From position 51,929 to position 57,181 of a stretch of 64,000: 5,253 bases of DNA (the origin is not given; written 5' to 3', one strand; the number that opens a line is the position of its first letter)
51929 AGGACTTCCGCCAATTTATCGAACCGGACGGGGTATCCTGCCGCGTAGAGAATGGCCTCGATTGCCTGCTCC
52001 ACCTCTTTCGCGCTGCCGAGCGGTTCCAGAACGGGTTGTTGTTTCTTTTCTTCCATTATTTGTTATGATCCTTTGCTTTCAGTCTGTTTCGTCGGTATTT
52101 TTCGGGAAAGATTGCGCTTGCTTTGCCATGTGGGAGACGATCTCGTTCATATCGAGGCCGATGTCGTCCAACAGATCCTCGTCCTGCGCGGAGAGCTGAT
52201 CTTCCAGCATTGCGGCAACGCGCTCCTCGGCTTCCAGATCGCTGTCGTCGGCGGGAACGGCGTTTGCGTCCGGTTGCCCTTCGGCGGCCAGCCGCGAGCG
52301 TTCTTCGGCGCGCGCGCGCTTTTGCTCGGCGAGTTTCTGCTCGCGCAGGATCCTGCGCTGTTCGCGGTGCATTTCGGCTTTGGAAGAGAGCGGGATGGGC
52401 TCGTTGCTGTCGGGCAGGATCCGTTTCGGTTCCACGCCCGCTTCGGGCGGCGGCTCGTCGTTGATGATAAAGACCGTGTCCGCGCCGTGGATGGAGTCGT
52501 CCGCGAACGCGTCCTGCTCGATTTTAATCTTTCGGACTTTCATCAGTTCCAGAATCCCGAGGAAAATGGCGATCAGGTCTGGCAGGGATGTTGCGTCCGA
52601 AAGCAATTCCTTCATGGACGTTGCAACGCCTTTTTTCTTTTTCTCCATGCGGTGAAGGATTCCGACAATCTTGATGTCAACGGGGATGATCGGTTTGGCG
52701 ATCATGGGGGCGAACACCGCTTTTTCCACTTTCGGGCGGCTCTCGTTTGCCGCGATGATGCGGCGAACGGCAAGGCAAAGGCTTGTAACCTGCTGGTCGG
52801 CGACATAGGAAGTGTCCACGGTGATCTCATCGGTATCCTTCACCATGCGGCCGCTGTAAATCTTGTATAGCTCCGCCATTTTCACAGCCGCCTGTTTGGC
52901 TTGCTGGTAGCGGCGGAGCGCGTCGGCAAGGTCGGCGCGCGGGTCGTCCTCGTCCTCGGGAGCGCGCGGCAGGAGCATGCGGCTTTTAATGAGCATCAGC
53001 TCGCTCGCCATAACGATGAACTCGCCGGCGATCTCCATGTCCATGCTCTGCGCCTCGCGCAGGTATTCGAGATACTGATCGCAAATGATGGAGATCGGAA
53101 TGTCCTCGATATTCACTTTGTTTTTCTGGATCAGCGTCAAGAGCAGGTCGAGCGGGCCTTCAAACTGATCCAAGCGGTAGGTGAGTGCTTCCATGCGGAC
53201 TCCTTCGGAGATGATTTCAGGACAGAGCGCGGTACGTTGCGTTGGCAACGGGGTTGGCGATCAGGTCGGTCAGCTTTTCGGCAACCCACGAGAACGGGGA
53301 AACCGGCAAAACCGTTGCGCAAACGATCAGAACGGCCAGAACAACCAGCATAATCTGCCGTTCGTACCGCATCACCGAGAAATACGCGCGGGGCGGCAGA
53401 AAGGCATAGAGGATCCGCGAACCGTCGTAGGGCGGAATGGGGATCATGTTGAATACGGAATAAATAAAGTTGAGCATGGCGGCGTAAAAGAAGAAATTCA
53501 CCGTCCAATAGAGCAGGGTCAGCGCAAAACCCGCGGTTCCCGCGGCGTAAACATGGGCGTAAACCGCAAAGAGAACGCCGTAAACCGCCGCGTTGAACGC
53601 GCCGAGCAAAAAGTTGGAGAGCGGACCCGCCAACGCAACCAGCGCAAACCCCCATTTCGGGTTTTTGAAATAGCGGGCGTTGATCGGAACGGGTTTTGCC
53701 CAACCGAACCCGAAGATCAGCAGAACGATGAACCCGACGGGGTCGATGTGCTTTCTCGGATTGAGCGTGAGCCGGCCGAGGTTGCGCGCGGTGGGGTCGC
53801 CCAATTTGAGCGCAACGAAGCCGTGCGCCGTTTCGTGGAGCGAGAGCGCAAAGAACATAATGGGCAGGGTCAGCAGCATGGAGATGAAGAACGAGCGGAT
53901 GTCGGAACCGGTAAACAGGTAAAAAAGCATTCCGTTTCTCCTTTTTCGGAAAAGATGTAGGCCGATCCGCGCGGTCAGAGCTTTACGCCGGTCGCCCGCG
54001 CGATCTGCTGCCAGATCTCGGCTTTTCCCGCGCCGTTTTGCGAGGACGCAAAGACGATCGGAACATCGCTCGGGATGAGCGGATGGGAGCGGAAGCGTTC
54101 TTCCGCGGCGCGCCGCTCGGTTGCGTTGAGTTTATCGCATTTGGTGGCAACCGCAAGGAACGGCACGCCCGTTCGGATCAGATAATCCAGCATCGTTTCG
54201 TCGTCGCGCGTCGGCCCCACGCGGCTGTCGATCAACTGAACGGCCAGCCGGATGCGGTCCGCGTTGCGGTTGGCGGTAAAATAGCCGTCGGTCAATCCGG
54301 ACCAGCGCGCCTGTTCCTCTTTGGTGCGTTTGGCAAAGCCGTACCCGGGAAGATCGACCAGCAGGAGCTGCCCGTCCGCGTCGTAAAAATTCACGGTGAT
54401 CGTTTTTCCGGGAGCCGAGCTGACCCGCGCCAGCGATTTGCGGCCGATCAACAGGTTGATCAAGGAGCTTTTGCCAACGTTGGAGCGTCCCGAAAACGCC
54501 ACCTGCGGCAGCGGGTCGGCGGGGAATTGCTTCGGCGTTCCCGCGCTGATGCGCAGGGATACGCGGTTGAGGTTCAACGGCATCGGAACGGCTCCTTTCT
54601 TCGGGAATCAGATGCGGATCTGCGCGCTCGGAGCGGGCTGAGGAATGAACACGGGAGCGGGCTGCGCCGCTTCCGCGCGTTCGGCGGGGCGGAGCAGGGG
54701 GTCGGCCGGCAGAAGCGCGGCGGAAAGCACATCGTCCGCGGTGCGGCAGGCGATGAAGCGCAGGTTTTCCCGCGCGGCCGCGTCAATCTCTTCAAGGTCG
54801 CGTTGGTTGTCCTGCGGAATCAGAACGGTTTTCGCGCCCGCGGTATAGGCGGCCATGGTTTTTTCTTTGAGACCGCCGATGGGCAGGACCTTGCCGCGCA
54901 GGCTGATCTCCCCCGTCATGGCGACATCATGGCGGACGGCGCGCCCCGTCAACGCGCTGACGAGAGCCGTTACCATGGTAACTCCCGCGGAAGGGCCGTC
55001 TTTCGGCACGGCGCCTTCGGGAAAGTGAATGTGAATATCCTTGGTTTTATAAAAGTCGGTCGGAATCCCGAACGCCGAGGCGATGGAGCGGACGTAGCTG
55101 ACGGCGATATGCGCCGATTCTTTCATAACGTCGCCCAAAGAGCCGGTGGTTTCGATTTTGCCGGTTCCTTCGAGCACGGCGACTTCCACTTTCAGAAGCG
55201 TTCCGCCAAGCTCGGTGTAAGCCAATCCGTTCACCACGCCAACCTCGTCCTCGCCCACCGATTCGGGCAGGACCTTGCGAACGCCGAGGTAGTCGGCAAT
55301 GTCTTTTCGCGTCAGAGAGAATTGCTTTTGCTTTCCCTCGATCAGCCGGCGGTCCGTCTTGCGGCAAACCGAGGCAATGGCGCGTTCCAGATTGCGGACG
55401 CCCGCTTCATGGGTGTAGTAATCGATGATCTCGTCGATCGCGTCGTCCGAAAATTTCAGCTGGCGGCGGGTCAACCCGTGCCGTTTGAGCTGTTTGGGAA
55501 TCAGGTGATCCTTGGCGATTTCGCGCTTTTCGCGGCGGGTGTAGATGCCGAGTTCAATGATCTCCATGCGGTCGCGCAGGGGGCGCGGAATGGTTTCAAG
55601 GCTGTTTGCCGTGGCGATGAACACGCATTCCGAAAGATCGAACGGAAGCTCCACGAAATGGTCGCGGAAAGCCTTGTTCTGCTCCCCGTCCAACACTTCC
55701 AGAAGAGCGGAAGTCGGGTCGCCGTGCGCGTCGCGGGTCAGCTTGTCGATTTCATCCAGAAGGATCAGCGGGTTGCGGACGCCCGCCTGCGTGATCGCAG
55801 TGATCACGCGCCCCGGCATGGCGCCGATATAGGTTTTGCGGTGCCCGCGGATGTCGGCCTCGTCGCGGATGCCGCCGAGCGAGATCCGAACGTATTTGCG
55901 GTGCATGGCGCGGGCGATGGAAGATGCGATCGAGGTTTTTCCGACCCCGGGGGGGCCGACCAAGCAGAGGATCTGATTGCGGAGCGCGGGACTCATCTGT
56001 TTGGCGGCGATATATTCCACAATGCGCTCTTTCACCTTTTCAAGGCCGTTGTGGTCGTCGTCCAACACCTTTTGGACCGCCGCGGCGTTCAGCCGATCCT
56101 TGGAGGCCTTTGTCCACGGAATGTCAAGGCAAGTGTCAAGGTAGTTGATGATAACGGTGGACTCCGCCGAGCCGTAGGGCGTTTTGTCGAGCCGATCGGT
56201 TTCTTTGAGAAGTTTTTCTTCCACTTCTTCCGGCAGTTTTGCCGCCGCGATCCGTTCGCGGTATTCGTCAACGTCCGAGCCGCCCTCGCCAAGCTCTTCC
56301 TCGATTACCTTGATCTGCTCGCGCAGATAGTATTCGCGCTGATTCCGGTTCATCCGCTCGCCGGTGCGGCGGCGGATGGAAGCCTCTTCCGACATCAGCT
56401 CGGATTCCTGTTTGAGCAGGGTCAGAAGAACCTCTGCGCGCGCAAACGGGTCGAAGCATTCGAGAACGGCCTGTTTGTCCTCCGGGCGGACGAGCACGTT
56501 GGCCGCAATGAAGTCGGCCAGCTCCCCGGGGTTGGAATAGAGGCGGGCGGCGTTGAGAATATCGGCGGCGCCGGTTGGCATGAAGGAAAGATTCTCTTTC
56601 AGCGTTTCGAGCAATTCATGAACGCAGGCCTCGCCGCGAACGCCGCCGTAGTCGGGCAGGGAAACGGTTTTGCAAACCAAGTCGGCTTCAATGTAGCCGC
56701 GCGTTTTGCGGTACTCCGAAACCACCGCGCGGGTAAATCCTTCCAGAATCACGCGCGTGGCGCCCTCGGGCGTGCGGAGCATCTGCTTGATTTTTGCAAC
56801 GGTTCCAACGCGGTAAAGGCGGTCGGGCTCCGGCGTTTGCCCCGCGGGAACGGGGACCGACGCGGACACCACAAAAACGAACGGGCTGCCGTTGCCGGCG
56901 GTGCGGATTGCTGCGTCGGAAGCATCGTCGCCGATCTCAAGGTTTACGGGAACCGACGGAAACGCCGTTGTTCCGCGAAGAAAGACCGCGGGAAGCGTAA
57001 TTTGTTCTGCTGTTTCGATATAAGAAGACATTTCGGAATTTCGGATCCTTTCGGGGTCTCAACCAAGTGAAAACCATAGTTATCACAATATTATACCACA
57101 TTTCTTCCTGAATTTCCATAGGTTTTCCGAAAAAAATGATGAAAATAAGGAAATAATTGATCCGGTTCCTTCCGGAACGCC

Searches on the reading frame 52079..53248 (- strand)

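Call 70: search_protein_families(library=pfam, proteins=[window:52079-53248:-], max_evalue=0.00001)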
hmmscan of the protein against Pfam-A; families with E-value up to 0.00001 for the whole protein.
window:52079-53248:- (389 aa): 1 family
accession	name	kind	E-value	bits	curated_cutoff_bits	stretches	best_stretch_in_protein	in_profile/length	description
PF02616.19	SMC_ScpA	-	3.5e-23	83.3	24.6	1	39-251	1-226/232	Segregation and condensation protein ScpA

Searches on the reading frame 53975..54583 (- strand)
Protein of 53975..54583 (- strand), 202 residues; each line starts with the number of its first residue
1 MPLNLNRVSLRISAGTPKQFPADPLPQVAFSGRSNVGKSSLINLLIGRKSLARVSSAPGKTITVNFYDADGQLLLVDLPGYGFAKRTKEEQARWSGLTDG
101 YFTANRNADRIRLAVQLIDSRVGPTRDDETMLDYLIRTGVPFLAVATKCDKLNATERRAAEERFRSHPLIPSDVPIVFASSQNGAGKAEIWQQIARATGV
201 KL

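Call 74: search_protein_families(library=pfam, proteins=[window:53975-54583:-], max_evalue=0.0001)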
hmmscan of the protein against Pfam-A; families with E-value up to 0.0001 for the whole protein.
window:53975-54583:- (202 aa): 4 families
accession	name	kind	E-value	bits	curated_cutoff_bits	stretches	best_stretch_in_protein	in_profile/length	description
PF01926.29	MMR_HSR1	-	9e-19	68.1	21.9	1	27-148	1-113/113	50S ribosome-binding GTPase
PF02421.24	FeoB_N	-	5.5e-08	32.9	27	1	27-192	2-154/156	Ferrous iron transport protein B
PF03193.22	RsgA_GTPase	-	2.4e-06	27.9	30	0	28-80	109-167/174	RsgA GTPase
PF00009.33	GTP_EFTU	-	1.4e-05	25.2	26.5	0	108-195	90-183/188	Elongation factor Tu GTP binding domain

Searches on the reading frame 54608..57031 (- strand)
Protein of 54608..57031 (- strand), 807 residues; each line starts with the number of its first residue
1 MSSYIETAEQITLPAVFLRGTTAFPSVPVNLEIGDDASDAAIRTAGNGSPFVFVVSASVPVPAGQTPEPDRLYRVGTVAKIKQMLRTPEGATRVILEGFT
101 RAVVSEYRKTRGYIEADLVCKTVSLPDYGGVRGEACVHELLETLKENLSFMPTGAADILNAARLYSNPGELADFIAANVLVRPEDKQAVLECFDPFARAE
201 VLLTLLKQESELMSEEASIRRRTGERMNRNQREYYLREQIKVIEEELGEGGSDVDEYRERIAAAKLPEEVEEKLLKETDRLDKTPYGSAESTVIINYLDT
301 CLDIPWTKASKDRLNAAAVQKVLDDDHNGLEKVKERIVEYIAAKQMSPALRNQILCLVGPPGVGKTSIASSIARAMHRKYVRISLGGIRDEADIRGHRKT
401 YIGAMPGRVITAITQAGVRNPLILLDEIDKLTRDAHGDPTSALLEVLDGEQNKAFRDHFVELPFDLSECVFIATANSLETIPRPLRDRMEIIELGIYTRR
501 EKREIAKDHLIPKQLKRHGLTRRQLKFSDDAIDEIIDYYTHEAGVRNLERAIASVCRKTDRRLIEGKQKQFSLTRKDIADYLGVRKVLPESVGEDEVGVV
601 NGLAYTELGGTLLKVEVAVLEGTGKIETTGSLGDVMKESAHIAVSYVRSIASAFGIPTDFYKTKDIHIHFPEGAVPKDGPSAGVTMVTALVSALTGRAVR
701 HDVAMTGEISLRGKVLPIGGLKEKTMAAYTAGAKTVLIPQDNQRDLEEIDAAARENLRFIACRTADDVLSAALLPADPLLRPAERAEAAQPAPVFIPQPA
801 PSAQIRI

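Call 70: search_protein_families(library=pfam, proteins=[window:54608-57031:-], max_evalue=0.00001)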
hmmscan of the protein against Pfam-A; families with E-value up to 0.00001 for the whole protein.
window:54608-57031:- (807 aa): 9 families
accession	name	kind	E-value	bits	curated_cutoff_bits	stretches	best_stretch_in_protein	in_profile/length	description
PF05362.19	Lon_C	-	5.5e-85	284.5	21.1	1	573-773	2-203/205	Lon protease (S16) C-terminal proteolytic domain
PF02190.22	LON_substr_bdg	-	5.7e-33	115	28.7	1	12-208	1-200/200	ATP-dependent protease La (LON) substrate-binding domain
PF00004.35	AAA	-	1.3e-26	94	21.2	1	355-492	1-126/131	ATPase family associated with various cellular activities (AAA)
PF22667.2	Lon_lid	-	2.3e-23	82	27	1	516-569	1-55/57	Lon protease AAA+ ATPase lid domain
PF07728.20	AAA_5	-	3.1e-09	37.4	22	1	355-489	2-139/139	AAA domain (dynein-related subfamily)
PF13541.12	ChlI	-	1.2e-07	32.1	27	1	615-742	1-121/121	Subunit ChlI of Mg-chelatase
PF08298.17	AAA_PrkA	-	4.6e-07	29.7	25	1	325-379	58-112/358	PrkA AAA domain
PF05496.18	RuvB_N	-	3.6e-06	27.3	27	0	325-394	7-75/159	Holliday junction DNA helicase RuvB P-loop domain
PF20720.3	nSTAND3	-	4.3e-06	26.9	27.2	0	351-381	16-47/155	Novel STAND NTPase 3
